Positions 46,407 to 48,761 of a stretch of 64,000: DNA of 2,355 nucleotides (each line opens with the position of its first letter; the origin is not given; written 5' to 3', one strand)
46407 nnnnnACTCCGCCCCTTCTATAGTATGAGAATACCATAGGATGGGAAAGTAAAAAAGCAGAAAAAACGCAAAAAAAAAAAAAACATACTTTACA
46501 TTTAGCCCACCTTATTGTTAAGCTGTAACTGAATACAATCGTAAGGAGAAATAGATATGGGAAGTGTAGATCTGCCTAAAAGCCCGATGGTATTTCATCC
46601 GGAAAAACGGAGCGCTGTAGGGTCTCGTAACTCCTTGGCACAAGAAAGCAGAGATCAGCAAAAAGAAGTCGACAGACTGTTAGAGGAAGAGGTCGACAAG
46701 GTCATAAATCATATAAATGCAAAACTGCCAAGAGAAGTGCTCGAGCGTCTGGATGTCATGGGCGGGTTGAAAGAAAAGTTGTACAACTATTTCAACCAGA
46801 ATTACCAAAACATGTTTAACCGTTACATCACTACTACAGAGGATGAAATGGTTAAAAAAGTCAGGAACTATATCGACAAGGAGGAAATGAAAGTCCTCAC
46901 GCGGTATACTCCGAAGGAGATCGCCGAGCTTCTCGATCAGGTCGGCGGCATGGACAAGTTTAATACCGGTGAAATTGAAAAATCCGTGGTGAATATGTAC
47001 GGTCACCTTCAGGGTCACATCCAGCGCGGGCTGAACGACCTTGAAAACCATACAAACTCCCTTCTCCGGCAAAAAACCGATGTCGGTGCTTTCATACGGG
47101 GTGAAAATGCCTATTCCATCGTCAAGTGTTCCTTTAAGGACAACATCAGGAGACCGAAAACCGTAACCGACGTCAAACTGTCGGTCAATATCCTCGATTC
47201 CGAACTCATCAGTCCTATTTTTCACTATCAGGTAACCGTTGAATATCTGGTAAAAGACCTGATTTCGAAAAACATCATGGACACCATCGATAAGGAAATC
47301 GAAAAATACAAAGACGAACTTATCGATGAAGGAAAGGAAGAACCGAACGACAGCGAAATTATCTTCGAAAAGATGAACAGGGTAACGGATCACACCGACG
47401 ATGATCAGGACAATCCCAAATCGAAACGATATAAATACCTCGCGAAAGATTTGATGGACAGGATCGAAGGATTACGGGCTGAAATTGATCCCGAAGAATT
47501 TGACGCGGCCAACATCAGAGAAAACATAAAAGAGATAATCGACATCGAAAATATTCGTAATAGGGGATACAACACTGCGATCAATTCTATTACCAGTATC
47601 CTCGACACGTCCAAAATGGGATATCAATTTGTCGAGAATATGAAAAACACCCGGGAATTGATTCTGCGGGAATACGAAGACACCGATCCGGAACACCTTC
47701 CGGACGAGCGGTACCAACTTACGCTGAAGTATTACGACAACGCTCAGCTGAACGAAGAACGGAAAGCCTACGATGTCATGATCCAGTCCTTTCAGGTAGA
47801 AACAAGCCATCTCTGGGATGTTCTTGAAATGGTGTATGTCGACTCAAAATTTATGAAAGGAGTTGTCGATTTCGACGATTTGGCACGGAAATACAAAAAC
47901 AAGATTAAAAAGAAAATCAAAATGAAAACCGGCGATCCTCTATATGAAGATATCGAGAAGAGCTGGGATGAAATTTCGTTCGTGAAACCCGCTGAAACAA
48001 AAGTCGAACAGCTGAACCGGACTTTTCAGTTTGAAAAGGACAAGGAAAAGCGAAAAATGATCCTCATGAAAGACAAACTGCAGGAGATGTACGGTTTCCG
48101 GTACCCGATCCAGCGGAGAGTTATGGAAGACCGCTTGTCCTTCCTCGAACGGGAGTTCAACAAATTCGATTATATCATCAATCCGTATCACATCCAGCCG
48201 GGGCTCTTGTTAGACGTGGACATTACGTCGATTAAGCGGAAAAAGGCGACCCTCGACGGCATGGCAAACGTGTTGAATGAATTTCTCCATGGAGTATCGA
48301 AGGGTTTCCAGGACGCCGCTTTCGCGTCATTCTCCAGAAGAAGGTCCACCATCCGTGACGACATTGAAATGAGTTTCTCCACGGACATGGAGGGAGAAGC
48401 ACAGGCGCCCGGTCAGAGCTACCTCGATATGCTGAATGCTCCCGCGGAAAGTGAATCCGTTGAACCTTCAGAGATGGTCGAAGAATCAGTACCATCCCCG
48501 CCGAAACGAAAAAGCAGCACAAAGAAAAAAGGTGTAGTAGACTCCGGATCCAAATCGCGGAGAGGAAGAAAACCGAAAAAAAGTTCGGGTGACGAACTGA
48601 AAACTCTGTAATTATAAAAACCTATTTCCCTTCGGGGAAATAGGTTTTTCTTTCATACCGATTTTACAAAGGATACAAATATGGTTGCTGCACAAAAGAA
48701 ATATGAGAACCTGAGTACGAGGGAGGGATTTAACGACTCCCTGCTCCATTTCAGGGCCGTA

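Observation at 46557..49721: Candidate cytoplasmic-filament (CfpA-like) locus: 79-kDa charged coiled-coil protein, terminator, histone-H1-like-linker protein, ppdK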

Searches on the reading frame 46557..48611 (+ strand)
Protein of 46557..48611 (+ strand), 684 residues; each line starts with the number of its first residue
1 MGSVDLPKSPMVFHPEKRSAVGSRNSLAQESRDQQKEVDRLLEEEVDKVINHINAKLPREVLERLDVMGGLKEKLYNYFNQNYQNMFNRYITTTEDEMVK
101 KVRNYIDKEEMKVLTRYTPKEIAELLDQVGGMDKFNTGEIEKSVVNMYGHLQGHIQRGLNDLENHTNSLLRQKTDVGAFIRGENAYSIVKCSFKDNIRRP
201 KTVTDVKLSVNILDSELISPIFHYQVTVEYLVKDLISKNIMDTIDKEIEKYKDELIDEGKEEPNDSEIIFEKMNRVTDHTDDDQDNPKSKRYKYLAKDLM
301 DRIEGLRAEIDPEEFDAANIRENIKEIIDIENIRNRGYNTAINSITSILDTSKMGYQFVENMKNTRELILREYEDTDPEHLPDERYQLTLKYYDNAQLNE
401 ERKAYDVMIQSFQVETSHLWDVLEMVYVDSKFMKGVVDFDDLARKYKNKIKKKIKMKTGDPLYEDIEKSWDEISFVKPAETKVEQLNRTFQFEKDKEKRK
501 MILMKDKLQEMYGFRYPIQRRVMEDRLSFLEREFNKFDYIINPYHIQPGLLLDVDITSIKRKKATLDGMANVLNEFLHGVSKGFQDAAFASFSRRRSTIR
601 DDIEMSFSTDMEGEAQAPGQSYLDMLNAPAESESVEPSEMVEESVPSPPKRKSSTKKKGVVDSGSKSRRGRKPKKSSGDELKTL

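Call 3: search_protein_families(library=pfam, proteins=[window:46557-48611:+], max_evalue=0.1)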
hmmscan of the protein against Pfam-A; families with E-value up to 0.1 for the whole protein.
window:46557-48611:+ (684 aa): 0 families

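Call 4: search_protein_families(library=ncbifam, proteins=[window:46557-48611:+], max_evalue=0.1)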
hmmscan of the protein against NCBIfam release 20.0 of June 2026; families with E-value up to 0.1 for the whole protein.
window:46557-48611:+ (684 aa): 1 family
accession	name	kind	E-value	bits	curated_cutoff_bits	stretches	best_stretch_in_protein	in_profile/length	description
NF040882.1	cfpA_ASD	equivalog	0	1195.6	500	1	5-609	1-605/605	cytoplasmic filament protein CfpA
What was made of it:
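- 46557..48611 (+): cfpA: cytoplasmic filament protein CfpA, 684 aa, 79.8 kDa. The conserved core is aa 5-609 (nt 46569-48383). NF040882 cfpA_ASD equivalog at 1195.6 bits (cutoff 500), full length (call 4).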

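Call 10: find_homologous_proteins(query=window:46557-48608:+)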
Query window:46557-48608:+ (684 aa): 2885 proteins with E <= 0.001 among 8000 candidates; the best 120 are listed.
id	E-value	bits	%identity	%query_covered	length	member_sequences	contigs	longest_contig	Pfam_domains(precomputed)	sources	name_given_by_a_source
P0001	0.0e+0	1474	98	100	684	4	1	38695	PF27473.1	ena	-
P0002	0.0e+0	1278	84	100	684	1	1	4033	PF27473.1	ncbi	-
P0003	0.0e+0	1271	83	100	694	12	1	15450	PF27473.1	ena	-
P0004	0.0e+0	1265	84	95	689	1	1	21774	PF27473.1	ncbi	ncbi:MAG: cytoplasmic filament protein CfpA [Spirochaetia bacterium]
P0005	0.0e+0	1263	84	95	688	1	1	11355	PF27473.1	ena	-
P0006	0.0e+0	1263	84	95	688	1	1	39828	PF27473.1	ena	-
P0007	0.0e+0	1262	84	95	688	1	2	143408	PF27473.1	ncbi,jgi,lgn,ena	jgi:hypothetical protein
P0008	0.0e+0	1261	84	95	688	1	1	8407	PF27473.1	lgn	-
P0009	0.0e+0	1241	84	93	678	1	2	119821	PF27473.1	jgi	-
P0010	0.0e+0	1226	80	100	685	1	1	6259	PF27473.1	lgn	-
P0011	0.0e+0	1226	82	97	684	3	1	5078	PF27473.1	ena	-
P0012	0.0e+0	1209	79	99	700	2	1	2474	PF27473.1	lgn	-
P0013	0.0e+0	1206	83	93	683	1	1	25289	PF27473.1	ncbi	-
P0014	0.0e+0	1203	80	100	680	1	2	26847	PF27473.1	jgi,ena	-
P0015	0.0e+0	1203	82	93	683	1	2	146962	PF27473.1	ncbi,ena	-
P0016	0.0e+0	1201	78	100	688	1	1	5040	PF27473.1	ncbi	ncbi:MAG: cytoplasmic filament protein CfpA [Spirochaetota bacterium]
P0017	0.0e+0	1198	82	93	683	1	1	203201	PF27473.1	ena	-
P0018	0.0e+0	1193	79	99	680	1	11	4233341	PF27473.1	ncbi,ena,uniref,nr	ncbi:cytoplasmic filament protein CfpA [Marispirochaeta aestuarii]|uniref:Cytochrome C oxidase subun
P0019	0.0e+0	1193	79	99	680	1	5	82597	PF27473.1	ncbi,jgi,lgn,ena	-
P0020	0.0e+0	1190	78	99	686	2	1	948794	PF27473.1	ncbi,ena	-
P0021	0.0e+0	1188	79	99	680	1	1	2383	PF27473.1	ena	-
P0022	0.0e+0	1188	81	93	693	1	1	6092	PF27473.1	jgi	jgi:hypothetical protein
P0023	0.0e+0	1187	77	99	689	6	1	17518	PF27473.1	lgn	-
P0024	0.0e+0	1187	78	100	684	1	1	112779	PF27473.1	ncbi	-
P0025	0.0e+0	1185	78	100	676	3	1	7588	PF27473.1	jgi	-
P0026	0.0e+0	1181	77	99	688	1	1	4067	PF27473.1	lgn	-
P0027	0.0e+0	1180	77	100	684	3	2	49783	PF27473.1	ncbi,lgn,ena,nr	ncbi:MAG: cytochrome C oxidase subunit II [Spirochaetales bacterium]|nr:cytochrome C oxidase subunit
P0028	0.0e+0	1180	81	95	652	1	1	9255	PF27473.1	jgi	jgi:hypothetical protein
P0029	0.0e+0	1178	79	99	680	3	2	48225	PF27473.1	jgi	jgi:hypothetical protein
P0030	0.0e+0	1178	76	100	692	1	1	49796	PF27473.1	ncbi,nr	ncbi:MAG: cytochrome C oxidase subunit II [Spirochaetales bacterium]|nr:cytochrome C oxidase subunit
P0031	0.0e+0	1177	77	100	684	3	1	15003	PF27473.1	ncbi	-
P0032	0.0e+0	1176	78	100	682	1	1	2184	PF27473.1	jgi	jgi:hypothetical protein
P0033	0.0e+0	1175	78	99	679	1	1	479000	PF27473.1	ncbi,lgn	-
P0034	0.0e+0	1173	77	99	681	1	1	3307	PF27473.1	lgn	-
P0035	0.0e+0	1173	76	99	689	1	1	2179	PF27473.1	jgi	jgi:hypothetical protein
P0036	0.0e+0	1173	76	100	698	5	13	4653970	PF27473.1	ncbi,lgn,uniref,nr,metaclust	ncbi:cytoplasmic filament protein CfpA [Sediminispirochaeta smaragdinae]|uniref:Cytoplasmic filament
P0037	0.0e+0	1172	77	100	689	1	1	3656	PF27473.1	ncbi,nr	ncbi:MAG: cytochrome C oxidase subunit II [Spirochaetales bacterium]|nr:MAG: cytochrome C oxidase su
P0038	0.0e+0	1169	79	98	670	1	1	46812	PF27473.1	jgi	jgi:hypothetical protein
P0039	0.0e+0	1169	77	100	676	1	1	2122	PF27473.1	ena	-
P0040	0.0e+0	1168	77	100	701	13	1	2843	PF27473.1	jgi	-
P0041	0.0e+0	1168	77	100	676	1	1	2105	PF27473.1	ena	-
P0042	0.0e+0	1167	76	99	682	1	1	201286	PF27473.1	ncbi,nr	ncbi:MAG: cytochrome C oxidase subunit II [Spirochaetales bacterium]|nr:cytochrome C oxidase subunit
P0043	0.0e+0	1164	78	97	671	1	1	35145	PF27473.1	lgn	-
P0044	0.0e+0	1164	77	100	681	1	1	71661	PF27473.1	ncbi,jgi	jgi:hypothetical protein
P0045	0.0e+0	1163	76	100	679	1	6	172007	PF27473.1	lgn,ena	-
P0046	0.0e+0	1163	76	99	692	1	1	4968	PF27473.1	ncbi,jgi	jgi:hypothetical protein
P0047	0.0e+0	1162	76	100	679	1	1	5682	PF27473.1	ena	-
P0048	0.0e+0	1162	76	100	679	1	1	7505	PF27473.1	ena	-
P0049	0.0e+0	1160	75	100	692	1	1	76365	PF27473.1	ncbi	-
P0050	0.0e+0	1159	75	100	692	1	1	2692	PF27473.1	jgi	jgi:hypothetical protein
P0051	0.0e+0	1158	75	100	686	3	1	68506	PF27473.1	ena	-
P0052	0.0e+0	1156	76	97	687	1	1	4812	PF27473.1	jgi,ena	-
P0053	0.0e+0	1156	76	100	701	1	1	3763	PF27473.1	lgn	-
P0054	0.0e+0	1156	76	100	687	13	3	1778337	PF27473.1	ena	-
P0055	0.0e+0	1156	77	98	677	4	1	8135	PF27473.1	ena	-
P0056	0.0e+0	1156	78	94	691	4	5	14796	PF27473.1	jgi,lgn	-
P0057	0.0e+0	1155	76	100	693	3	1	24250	PF27473.1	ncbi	-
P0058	0.0e+0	1154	75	100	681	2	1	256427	PF27473.1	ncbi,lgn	-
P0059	0.0e+0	1152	76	100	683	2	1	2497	PF27473.1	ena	-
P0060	0.0e+0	1152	76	100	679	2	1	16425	PF27473.1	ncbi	-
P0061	0.0e+0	1151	74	100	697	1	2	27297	PF27473.1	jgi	jgi:hypothetical protein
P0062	0.0e+0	1151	77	97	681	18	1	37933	PF27473.1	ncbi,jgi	-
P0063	0.0e+0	1151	79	92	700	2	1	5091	PF27473.1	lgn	-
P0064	0.0e+0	1150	76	100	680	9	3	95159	PF27473.1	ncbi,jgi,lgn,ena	-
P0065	0.0e+0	1150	77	98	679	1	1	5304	PF27473.1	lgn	-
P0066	0.0e+0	1150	77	94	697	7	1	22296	PF27473.1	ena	-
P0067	0.0e+0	1150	80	94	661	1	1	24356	PF27473.1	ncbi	-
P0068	0.0e+0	1150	78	99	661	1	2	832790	PF27473.1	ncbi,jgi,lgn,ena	-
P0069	0.0e+0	1149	80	94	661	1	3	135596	PF27473.1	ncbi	-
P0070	0.0e+0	1149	75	100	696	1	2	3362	PF27473.1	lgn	-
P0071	0.0e+0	1148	77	99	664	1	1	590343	PF27473.1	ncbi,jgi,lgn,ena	-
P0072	0.0e+0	1147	75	100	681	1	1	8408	PF27473.1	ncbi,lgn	-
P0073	0.0e+0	1146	76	100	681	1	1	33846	PF27473.1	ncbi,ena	-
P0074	0.0e+0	1146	75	100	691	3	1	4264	PF27473.1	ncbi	-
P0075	0.0e+0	1146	79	96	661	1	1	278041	PF27473.1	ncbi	-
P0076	0.0e+0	1145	76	97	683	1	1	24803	PF27473.1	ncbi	-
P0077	0.0e+0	1145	77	99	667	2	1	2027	PF27473.1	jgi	jgi:hypothetical protein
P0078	0.0e+0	1144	76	100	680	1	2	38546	PF27473.1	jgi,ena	-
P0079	0.0e+0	1142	75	100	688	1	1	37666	PF27473.1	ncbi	-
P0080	0.0e+0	1141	76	100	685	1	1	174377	PF27473.1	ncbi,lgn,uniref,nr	ncbi:cytoplasmic filament protein CfpA [Spirochaeta cellobiosiphila]|uniref:cytoplasmic filament pro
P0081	0.0e+0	1141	75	100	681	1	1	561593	PF27473.1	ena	-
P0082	0.0e+0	1140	77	99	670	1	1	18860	PF27473.1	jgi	jgi:hypothetical protein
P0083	0.0e+0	1140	75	100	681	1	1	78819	PF27473.1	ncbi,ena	-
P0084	0.0e+0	1140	76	100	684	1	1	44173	PF27473.1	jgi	-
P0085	0.0e+0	1140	75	100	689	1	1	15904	PF27473.1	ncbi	-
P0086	0.0e+0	1140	75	100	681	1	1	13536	PF27473.1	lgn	-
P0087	0.0e+0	1140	74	100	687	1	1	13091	PF27473.1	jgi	-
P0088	0.0e+0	1140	78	92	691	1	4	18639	PF27473.1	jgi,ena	-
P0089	0.0e+0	1139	77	94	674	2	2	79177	PF27473.1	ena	-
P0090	0.0e+0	1139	74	99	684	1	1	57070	PF27473.1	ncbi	-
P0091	0.0e+0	1139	77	94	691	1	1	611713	PF27473.1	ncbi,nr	ncbi:MAG: cytoplasmic filament protein CfpA [Spirochaetia bacterium]|nr:cytoplasmic filament protein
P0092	0.0e+0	1138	77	94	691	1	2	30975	PF27473.1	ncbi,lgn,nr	ncbi:MAG: cytochrome C oxidase subunit II [Spirochaetaceae bacterium]|nr:cytochrome C oxidase subuni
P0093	0.0e+0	1138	77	93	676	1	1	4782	PF27473.1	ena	-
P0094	0.0e+0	1138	75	98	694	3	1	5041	PF27473.1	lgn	-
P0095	0.0e+0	1138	75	100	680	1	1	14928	PF27473.1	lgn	-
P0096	0.0e+0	1138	75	100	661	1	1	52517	PF27473.1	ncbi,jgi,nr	ncbi:MAG: cytochrome C oxidase subunit II [Spirochaetes bacterium]|nr:cytochrome C oxidase subunit I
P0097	0.0e+0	1138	77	95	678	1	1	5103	PF27473.1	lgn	-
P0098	0.0e+0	1137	73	100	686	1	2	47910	PF27473.1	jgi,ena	-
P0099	0.0e+0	1137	76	97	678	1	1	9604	PF27473.1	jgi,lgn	jgi:hypothetical protein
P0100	0.0e+0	1137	74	100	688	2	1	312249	PF27473.1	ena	-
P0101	0.0e+0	1137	75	100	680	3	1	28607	PF27473.1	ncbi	-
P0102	0.0e+0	1137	73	100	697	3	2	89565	PF27473.1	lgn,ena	-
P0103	0.0e+0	1136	75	99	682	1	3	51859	PF27473.1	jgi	jgi:hypothetical protein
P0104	0.0e+0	1136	75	100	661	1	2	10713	PF27473.1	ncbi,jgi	-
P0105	0.0e+0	1136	76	96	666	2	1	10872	PF27473.1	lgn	-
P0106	0.0e+0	1136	74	100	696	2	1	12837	PF27473.1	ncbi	ncbi:MAG: cytoplasmic filament protein CfpA [Spirochaetaceae bacterium]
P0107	0.0e+0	1136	78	92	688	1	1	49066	PF27473.1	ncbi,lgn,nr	ncbi:MAG: cytochrome C oxidase subunit II [Spirochaetales bacterium]|nr:cytochrome C oxidase subunit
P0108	0.0e+0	1135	76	97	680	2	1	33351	PF27473.1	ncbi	-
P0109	0.0e+0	1135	78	92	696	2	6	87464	PF27473.1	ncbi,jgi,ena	-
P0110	0.0e+0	1135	77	93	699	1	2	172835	PF27473.1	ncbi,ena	-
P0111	0.0e+0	1135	77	97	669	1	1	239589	PF27473.1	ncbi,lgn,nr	ncbi:MAG: cytochrome C oxidase subunit II [Spirochaetales bacterium]|nr:cytochrome C oxidase subunit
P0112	0.0e+0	1134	77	94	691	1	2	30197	PF27473.1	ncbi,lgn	ncbi:MAG: cytoplasmic filament protein CfpA [Spirochaetia bacterium]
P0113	0.0e+0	1134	76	97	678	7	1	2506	PF27473.1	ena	-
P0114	0.0e+0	1134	78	94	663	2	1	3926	PF27473.1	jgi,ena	-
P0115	0.0e+0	1134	81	90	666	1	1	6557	PF27473.1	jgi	jgi:hypothetical protein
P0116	0.0e+0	1134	76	98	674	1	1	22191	PF27473.1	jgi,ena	-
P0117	0.0e+0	1134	75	100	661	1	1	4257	PF27473.1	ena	-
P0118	0.0e+0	1133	74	100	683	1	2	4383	PF27473.1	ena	-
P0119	0.0e+0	1133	75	100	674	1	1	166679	PF27473.1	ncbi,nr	ncbi:MAG: cytochrome C oxidase subunit II [Spirochaetales bacterium]|nr:cytochrome C oxidase subunit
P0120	0.0e+0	1133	74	99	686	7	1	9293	PF27473.1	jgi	-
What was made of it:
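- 46557..48611 (+): 2885 homologues, the best 120 at 73-98% identity, all carrying PF27473 (call 10).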

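Call 12: find_related_loci(query=window:46557-48608:+, collection=genome_contigs, flank=6000)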
Query window:46557-48608:+ (684 aa) in genome_contigs; peptide patterns used: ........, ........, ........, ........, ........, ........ (x = any residue, [..] = any of these).
536 stretches matched a pattern; 494 encode a relative of the query (tblastn E <= 1e-3); the best 80 are kept; 80 distinct loci.
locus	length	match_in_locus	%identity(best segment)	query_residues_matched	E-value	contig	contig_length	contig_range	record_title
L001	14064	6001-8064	84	1-679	0e+0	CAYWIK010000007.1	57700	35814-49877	MAG TPA_asm: uncultured Spirochaetales bacterium isolate binchicken_co8_185 genome assembly, contig: NODE_416_length_577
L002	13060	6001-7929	84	1-648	0e+0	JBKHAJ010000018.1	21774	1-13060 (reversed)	MAG: Spirochaetia bacterium isolate D1M01_14 NODE_3391_length_21774_cov_4.873705, whole genome shotgun sequence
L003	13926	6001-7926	84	1-649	0e+0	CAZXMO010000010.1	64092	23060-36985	MAG TPA_asm: uncultured Spirochaetales bacterium isolate binchicken_co8_383 genome assembly, contig: NODE_305_length_640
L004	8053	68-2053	82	1-664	0e+0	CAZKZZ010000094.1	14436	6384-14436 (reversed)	MAG TPA_asm: uncultured Spirochaetales bacterium isolate SRP332253_co1_263 genome assembly, contig: NODE_7032_length_144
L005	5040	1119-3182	78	1-684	0e+0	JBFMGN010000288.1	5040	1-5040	MAG: Spirochaetota bacterium isolate MAG298 MAG298_288, whole genome shotgun sequence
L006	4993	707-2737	79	1-680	0e+0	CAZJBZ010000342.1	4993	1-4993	MAG TPA_asm: uncultured Spirochaetales bacterium isolate SRP141376_co4_201 genome assembly, contig: NODE_27357_length_49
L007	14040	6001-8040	78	1-680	0e+0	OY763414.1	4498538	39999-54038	MAG: Marispirochaeta sp. isolate 5fa09a75-d9de-49da-affa-8a28216b0e6a genome assembly, chromosome: 1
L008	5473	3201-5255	76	1-678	0e+0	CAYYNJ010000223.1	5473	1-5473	MAG TPA_asm: uncultured Spirochaetaceae bacterium isolate binchicken_co42_417 genome assembly, contig: NODE_29197_length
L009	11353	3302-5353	77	1-684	0e+0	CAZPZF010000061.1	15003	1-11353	MAG TPA_asm: uncultured Spirochaetales bacterium isolate SRP167436_co1_178 genome assembly, contig: NODE_6459_length_150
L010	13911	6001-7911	82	1-636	0e+0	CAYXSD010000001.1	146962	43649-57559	MAG TPA_asm: uncultured Spirochaetales bacterium isolate binchicken_co8_323 genome assembly, contig: NODE_30_length_1469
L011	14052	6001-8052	77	1-684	0e+0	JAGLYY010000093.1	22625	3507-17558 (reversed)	MAG: Spirochaetales bacterium isolate RS_13_41 ZL320.bin.41.fa_93, whole genome shotgun sequence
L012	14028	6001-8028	78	1-676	0e+0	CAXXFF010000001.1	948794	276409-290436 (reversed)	MAG: Marispirochaeta sp. isolate 0d38d6bb-cb51-48eb-adf8-254e7494e10b genome assembly, contig: contig_1, whole genome sh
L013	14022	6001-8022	79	1-679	0e+0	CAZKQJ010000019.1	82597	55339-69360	MAG TPA_asm: uncultured Spirochaetaceae bacterium isolate SRP241341_co1_254 genome assembly, contig: NODE_380_length_825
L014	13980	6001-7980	77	1-678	0e+0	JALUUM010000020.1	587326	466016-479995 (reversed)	MAG: Spirochaetales bacterium isolate 128-326_metabat1_scaf2bin.014 128-326_scaffold_1_c2, whole genome shotgun sequence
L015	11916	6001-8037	76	1-684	0e+0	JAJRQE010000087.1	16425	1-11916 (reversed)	MAG: Spirochaetes bacterium isolate Dive100_bin10.36 k141_204232, whole genome shotgun sequence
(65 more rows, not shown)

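Call 16: search_solved_structures(query=window:46557-48608:+, max_evalue=1)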
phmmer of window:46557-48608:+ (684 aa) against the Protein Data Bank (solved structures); distinct sequences matched with E-value up to 1: 0.
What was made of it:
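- No hit to any IF or coiled-coil family in Pfam, NCBIfam or PDB sequences (calls 3, 4, 16).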

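Call 43: predict_structure(alignment_id=A2)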
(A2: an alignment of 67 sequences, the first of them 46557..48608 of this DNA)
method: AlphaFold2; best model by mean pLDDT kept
length: 684 residues; sequences in the alignment: 67
mean_pLDDT: 55.8   pTM: 0.41
mean pLDDT of the five models: 55.8, 53.1, 52.9, 50.0, 42.5
residues with pLDDT >= 90: 0; 70-90: 156; 50-70: 292; < 50: 236
segments of 3 or more residues with pLDDT < 50: 1-33, 64-72, 129-136, 166-182, 216-230, 305-312, 434-436, 458-490, 592-624, 626-684
pLDDT, mean of each block of 10 residues (from residue 1): 32 33 31 51 60 59 45 54 60 58 64 50 51 44 59 58 49 45 59 65 71 55 47 63 78 78 75 71 62 58 46 50 55 57 63 65 63 67 70 74 79 81 61 49 61 54 34 35 44 72 80 66 82 77 74 72 61 69 61 41 30 30 43 29 30 29 31 34 34
secondary structure, 60 per line:
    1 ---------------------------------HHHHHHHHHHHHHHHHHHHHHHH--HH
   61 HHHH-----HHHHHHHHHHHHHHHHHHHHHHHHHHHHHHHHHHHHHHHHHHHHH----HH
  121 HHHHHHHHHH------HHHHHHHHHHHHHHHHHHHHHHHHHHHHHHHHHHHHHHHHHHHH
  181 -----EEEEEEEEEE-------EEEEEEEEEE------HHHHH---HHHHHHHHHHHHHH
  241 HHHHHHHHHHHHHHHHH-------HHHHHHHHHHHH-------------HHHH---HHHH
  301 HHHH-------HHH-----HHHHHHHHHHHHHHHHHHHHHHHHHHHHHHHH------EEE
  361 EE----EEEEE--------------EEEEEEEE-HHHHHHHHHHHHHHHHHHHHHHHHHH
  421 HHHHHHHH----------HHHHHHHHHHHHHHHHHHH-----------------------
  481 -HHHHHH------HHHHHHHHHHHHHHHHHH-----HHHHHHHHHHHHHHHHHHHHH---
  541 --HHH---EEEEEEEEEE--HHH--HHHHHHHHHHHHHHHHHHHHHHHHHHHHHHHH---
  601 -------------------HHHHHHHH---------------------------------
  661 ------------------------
elements in order (helices of 4 or more, strands of 3 or more residues): H34-56 H59-64 H70-114 H119-130 H137-180 E186-195 E203-212 H219-223 H227-257 H265-276 H290-293 H297-304 H320-351 E358-362 E367-371 E386-393 H395-428 H439-457 H482-487 H494-511 H517-537 E549-558 H566-597 H620-627
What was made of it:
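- On Intermediate-filament-like coiled-coil proteins: Helices are at most 45 aa with beta-hairpins between them (call 43, low-confidence model).
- Closest known: Bacterial intermediate-filament-like coiled-coil proteins. Different: Its predicted secondary structure mixes medium-length helices with beta-hairpins (call 43).
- Checked: It is mostly helical in a low-confidence AF2 model (call 43). Predicted helices are at most about 45 residues and are interrupted by beta-hairpins (call 43).
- The CfpA structure model has low confidence (pLDDT 55.8, call 43), so nothing can be said about how it polymerises. Predicted helices are at most 45 residues and are separated by beta-hairpins at 186-212, 358-393 and 549-558 (call 43).
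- Tried and rejected: The AF2 model from a 67-sequence alignment gave only pLDDT 55.8 (call 43).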
